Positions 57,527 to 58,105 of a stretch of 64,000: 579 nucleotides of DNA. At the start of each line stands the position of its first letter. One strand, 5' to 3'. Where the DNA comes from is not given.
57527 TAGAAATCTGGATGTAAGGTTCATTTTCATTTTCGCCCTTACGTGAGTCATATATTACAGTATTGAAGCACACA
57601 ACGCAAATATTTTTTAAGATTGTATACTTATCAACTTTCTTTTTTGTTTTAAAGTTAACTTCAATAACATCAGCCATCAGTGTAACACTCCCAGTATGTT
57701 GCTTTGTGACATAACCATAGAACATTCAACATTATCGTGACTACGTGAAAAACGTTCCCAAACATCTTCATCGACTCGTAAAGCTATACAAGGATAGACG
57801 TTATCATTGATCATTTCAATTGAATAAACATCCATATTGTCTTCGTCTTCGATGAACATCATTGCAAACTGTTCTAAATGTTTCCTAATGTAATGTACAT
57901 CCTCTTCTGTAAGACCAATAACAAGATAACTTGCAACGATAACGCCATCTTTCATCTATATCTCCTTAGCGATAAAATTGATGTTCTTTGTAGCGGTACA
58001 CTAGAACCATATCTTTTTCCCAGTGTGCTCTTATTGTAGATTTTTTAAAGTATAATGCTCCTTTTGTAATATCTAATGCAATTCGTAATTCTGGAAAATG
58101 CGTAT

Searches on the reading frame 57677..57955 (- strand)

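Call 63: search_protein_families(library=pfam, proteins=[window:57677-57955:-], max_evalue=0.01)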
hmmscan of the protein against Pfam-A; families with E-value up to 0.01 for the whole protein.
window:57677-57955:- (92 aa): 1 family
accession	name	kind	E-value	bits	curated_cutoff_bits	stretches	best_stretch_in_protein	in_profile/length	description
PF16529.11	Ge1_WD40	-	0.0032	16.9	29.5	1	24-86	73-135/329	WD40 region of Ge1, enhancer of mRNA-decapping protein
